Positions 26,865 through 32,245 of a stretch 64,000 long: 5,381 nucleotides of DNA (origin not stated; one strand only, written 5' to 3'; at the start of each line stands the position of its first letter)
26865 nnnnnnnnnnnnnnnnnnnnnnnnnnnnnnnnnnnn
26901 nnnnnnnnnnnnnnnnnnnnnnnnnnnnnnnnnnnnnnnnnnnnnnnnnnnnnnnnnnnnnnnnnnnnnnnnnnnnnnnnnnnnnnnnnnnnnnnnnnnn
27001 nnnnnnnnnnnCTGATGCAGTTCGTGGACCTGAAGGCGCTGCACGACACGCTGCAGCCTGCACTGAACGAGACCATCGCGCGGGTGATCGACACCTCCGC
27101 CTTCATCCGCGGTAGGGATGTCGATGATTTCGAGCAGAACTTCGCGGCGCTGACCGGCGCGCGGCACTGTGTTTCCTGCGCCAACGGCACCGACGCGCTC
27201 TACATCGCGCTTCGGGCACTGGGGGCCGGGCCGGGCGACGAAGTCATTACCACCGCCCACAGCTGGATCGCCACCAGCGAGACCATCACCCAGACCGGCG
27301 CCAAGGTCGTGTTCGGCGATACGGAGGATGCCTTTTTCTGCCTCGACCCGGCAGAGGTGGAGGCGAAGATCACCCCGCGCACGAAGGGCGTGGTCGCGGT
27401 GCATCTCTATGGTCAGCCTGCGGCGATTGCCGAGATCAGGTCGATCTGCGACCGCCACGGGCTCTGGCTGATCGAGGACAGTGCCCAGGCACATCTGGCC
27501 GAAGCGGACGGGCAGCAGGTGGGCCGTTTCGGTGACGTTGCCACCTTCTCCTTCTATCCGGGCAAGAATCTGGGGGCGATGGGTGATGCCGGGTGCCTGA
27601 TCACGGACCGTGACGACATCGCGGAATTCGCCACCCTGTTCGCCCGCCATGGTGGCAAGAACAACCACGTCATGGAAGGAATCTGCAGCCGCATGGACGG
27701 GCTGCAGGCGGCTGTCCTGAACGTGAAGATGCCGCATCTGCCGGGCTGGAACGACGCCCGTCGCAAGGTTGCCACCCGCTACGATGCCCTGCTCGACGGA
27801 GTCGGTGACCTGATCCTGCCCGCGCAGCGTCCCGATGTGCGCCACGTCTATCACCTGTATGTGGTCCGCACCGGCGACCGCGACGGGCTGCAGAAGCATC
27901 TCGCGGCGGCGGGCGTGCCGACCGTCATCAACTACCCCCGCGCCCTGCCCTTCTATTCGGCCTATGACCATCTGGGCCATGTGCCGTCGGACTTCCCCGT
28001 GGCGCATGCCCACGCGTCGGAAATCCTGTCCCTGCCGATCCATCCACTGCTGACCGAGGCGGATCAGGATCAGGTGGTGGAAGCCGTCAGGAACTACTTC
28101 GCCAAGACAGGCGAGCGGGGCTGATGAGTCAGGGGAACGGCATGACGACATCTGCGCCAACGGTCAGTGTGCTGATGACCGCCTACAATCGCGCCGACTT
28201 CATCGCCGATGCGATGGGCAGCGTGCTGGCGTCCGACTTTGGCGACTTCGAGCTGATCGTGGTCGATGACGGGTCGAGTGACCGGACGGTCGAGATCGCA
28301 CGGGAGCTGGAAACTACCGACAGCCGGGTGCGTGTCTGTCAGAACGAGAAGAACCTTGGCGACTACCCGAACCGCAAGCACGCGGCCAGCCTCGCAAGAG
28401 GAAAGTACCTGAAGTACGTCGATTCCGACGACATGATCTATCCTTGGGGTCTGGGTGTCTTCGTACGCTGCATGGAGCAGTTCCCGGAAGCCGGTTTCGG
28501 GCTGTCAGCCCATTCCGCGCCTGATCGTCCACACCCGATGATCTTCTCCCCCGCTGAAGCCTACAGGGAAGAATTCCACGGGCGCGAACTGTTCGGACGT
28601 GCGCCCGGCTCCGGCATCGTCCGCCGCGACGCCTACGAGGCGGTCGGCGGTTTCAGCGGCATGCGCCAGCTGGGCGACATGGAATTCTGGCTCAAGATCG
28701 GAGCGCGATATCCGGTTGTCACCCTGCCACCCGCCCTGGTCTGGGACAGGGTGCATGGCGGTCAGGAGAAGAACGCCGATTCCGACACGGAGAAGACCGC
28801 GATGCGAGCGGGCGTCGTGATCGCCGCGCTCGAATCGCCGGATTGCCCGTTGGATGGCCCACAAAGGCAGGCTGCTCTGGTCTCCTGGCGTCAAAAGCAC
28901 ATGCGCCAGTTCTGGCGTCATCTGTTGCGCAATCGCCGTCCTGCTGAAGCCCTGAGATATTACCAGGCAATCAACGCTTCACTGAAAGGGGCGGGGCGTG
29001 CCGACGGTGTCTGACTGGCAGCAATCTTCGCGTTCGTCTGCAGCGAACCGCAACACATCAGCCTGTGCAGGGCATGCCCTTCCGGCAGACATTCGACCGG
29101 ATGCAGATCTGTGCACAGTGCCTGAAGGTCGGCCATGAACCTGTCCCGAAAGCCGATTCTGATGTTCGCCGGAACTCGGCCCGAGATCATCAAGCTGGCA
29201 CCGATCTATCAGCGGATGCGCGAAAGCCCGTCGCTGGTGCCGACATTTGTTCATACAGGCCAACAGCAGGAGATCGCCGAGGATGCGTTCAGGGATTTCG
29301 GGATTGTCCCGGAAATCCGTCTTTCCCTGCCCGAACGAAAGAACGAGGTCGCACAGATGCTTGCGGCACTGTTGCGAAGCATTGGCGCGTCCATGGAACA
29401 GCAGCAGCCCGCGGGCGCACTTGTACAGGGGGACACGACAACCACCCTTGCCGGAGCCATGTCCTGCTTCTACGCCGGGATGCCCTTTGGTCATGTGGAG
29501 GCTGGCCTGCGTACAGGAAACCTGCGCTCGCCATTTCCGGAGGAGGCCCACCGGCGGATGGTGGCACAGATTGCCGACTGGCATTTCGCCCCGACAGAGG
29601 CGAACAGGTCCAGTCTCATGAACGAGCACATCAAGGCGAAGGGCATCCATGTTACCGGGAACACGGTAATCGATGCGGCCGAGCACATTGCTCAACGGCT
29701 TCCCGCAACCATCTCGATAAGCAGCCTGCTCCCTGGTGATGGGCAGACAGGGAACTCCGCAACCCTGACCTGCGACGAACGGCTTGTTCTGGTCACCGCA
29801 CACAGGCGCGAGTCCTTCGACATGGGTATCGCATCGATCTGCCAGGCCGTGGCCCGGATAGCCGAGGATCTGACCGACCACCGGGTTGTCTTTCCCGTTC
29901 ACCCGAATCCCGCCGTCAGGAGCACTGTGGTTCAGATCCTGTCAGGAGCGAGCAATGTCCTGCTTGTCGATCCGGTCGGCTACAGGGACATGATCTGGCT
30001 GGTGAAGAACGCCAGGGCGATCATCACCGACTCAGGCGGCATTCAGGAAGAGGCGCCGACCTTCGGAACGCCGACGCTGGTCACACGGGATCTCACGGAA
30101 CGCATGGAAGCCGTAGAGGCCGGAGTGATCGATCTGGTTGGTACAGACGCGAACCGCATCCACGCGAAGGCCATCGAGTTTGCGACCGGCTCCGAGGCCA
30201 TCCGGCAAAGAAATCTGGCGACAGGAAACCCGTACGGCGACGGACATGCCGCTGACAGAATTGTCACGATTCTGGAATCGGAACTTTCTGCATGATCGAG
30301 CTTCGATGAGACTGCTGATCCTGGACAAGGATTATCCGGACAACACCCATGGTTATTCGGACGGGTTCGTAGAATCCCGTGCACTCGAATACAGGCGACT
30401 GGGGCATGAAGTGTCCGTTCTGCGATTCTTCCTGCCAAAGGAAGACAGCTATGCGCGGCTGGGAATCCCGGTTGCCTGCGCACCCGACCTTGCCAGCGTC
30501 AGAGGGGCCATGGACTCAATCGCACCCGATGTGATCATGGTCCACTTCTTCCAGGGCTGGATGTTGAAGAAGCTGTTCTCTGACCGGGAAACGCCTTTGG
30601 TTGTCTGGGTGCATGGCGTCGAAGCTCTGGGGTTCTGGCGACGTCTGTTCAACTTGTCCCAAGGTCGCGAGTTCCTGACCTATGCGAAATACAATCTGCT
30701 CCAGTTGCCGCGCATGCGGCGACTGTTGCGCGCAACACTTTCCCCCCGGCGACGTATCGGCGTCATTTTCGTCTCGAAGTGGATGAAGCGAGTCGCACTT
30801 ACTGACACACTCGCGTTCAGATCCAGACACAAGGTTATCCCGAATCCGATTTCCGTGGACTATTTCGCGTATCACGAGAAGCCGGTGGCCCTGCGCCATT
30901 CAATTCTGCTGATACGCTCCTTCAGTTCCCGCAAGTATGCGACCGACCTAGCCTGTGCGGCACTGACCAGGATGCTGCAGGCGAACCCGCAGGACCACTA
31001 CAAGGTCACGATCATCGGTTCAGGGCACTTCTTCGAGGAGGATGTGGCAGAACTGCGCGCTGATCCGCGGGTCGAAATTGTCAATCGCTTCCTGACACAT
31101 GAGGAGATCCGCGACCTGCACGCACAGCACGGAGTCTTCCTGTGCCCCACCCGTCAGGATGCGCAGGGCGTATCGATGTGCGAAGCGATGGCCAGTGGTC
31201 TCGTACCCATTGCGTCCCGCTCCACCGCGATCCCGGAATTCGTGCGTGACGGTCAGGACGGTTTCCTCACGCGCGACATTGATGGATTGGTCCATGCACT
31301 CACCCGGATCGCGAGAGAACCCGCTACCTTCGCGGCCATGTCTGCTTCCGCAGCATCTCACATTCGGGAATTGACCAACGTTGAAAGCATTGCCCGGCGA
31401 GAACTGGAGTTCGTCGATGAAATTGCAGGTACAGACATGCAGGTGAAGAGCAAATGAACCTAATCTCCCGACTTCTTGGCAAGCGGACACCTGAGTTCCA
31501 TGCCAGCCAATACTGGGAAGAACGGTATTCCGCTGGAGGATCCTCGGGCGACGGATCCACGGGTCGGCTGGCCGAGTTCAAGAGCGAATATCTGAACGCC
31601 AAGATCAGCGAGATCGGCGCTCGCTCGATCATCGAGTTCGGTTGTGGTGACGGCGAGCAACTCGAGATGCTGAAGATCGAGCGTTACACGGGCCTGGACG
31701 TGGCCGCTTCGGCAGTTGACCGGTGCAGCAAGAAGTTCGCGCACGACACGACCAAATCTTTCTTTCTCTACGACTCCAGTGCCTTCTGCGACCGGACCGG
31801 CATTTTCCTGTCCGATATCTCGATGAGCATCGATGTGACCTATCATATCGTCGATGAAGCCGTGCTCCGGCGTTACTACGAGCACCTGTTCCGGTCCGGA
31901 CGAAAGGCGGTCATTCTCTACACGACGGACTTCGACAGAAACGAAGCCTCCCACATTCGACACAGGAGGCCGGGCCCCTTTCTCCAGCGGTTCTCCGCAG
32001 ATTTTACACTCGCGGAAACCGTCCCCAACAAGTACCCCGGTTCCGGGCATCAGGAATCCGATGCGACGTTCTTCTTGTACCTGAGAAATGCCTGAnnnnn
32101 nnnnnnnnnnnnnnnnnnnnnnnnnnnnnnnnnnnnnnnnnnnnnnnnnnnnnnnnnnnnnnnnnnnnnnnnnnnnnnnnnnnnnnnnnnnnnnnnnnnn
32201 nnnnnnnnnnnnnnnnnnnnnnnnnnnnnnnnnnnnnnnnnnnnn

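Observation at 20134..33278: Two paralogous amidotransferases sharing one HisH/HisF ammonia generator: possible doubly amidated/amidinated glycan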

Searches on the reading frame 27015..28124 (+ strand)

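Call 3: search_protein_families(library=pfam, proteins=[window:27015-28124:+])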
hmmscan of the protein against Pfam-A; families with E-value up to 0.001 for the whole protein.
window:27015-28124:+ (369 aa): 5 families
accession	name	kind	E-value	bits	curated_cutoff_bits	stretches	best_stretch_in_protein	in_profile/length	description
PF01041.23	DegT_DnrJ_EryC1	-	1.9e-105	353.5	19.8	1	17-359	7-360/360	DegT/DnrJ/EryC1/StrS aminotransferase family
PF01212.27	Beta_elim_lyase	-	1.3e-07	31.7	27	1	30-215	28-229/288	Beta-eliminating lyase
PF00155.27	Aminotran_1_2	-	8e-07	29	19.7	1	36-210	44-245/361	Aminotransferase class I and II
PF00266.25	Aminotran_5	-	3.1e-06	26.9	21.5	1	36-161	45-181/371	Aminotransferase class-V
PF01053.26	Cys_Met_Meta_PP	-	4.3e-05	22.7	27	1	37-126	55-141/381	Cys/Met metabolism PLP-dependent enzyme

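Call 6: search_protein_families(library=ncbifam, proteins=[window:27015-28124:+])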
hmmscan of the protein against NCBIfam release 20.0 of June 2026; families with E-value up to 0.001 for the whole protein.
window:27015-28124:+ (369 aa): 22 families
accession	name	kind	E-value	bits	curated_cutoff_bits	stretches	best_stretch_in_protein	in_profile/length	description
TIGR03588.1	PseC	equivalog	1.7e-60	204.9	423.5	1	19-361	15-379/380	UDP-4-amino-4,6-dideoxy-N-acetyl-beta-L-altrosamine transaminase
NF008658.2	PRK11658.1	equivalog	7.6e-48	163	631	1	21-360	20-375/379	UDP-4-amino-4-deoxy-L-arabinose aminotransferase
NF008687.0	PRK11706.1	equivalog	5.3e-47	160.4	375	1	42-362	39-374/375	dTDP-4-amino-4,6-dideoxygalactose transaminase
TIGR04181.1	NHT_00031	hypoth_equivalog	3.7e-43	147.8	420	1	19-303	14-322/359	LegC family aminotransferase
TIGR04427.1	PLP_DesI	equivalog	8.9e-41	140.3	650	1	33-360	51-381/390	dTDP-4-dehydro-6-deoxyglucose aminotransferase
NF011936.0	PRK15407.1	equivalog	6.7e-36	123.9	423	1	30-209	61-247/440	lipopolysaccharide biosynthesis protein RfbH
TIGR02379.1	ECA_wecE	subfamily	3e-35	121.7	434.85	1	44-362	41-375/376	dTDP-4-amino-4,6-dideoxy-D-glucose transaminase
NF004770.0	PRK06108.1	subfamily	1.3e-10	40.7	422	1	39-176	86-230/396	pyridoxal phosphate-dependent aminotransferase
NF005732.0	PRK07550.1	equivalog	1.3e-07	31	366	1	41-162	85-212/389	aminotransferase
NF041364.1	GntC_guanitoxin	equivalog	2.1e-06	26.9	415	1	59-170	70-188/356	guanitoxin biosynthesis PLP-dependent (S)-gamma-hydroxy-L-arginine cyclodehydratase GntC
NF004621.0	PRK05957.1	equivalog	2.5e-06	26.5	498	1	42-160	82-204/389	pyridoxal phosphate-dependent aminotransferase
NF005816.0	PRK07682.1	equivalog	3.6e-06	25.9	620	1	57-159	98-206/390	aminotransferase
NF005817.0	PRK07683.1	equivalog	3.5e-05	22.7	575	1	55-129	95-168/387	aminotransferase A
NF005305.0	PRK06836.1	equivalog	3.7e-05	23.1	376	1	47-127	96-175/396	pyridoxal phosphate-dependent aminotransferase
NF041091.1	asp_aminotase_Arch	equivalog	5.1e-05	22.3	550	1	53-128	91-166/376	aspartate aminotransferase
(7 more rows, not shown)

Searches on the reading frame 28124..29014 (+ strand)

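Call 3: search_protein_families(library=pfam, proteins=[window:28124-29014:+])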
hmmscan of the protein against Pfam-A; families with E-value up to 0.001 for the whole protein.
window:28124-29014:+ (296 aa): 4 families
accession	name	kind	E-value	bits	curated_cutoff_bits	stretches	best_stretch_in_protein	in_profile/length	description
PF00535.33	Glycos_transf_2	-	8.6e-27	94.6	23.3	1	15-171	1-164/168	Glycosyl transferase family 2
PF13641.12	Glyco_tranf_2_3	-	3.1e-10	40.9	27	1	12-142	1-135/230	Glycosyltransferase like family 2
PF10111.15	Glyco_tranf_2_2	-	1.4e-06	28.5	27.3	1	22-106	10-95/276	Glycosyltransferase like family 2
PF13704.12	Glyco_tranf_2_4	-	0.00069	20.5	27.5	0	22-105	2-84/98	Glycosyl transferase family 2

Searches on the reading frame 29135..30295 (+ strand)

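Call 3: search_protein_families(library=pfam, proteins=[window:29135-30295:+])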
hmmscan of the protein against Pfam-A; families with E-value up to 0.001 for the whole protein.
window:29135-30295:+ (386 aa): 1 family
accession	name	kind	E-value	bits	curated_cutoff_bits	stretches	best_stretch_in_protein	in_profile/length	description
PF02350.25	Epimerase_2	-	3e-98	329.3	30.6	1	27-381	2-347/347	UDP-N-acetylglucosamine 2-epimerase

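Call 6: search_protein_families(library=ncbifam, proteins=[window:29135-30295:+])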
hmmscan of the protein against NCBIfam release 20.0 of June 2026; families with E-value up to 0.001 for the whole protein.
window:29135-30295:+ (386 aa): 2 families
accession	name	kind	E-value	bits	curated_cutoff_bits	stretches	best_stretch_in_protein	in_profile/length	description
TIGR00236.1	wecB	equivalog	6.8e-109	364.4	210.15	1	9-381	4-363/366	non-hydrolyzing UDP-N-acetylglucosamine 2-epimerase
TIGR03568.1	NeuC_NnaA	equivalog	1.3e-19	70.3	235.9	1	8-380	3-365/365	UDP-N-acetylglucosamine 2-epimerase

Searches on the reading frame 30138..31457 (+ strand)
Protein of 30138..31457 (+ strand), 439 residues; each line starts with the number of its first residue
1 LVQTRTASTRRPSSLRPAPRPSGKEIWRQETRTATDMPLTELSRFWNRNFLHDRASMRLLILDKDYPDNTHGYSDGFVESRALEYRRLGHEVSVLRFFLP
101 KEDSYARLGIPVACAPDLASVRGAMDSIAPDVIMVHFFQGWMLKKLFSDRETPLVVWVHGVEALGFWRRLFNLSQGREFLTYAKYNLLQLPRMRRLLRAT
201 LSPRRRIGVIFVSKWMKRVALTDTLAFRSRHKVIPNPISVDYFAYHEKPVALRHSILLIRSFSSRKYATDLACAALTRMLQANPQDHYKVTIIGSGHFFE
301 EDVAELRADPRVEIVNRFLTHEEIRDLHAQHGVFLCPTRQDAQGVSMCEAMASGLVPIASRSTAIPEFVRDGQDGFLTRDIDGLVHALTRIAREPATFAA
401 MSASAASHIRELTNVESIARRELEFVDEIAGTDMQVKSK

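Call 4: search_protein_families(library=pfam, proteins=[window:30138-31457:+])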
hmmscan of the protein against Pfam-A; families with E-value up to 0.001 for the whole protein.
window:30138-31457:+ (439 aa): 5 families
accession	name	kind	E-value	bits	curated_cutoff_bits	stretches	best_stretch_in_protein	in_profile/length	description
PF13692.12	Glyco_trans_1_4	-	5.3e-18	66.1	27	1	255-392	3-140/142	Glycosyl transferases group 1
PF00534.26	Glycos_transf_1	-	1.3e-11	44.7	26.4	1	278-401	38-165/172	Glycosyl transferases group 1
PF13439.12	Glyco_transf_4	-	1e-07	32.5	28.5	1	82-241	12-169/170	Glycosyltransferase Family 4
PF13524.12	Glyco_trans_1_2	-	1e-06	29.2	25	1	286-414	13-134/144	Glycosyl transferase-like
PF13579.12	Glyco_trans_4_4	-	5.2e-05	24.1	29.7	1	82-210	11-155/158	Glycosyl transferase 4-like domain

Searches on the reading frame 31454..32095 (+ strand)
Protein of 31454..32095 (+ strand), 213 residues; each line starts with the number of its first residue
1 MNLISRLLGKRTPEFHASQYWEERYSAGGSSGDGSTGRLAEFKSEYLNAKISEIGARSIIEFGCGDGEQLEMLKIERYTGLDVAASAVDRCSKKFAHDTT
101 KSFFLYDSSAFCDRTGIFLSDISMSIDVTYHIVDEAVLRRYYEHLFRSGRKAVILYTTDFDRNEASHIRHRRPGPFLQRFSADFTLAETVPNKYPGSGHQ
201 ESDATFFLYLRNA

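Call 4: search_protein_families(library=pfam, proteins=[window:31454-32095:+])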
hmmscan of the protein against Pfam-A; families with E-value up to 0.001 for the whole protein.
window:31454-32095:+ (213 aa): 2 families
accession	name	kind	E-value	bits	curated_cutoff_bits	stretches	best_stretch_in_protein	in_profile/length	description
PF13649.12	Methyltransf_25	-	0.00018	22.6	27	1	59-146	1-90/97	Methyltransferase domain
PF08242.18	Methyltransf_12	-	0.00018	22.6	30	1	60-145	1-92/98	Methyltransferase domain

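Call 49: search_protein_families(library=ncbifam, proteins=[window:31454-32095:+], max_evalue=1e-10)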
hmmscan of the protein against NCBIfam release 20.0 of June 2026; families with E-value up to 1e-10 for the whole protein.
window:31454-32095:+ (213 aa): 0 families
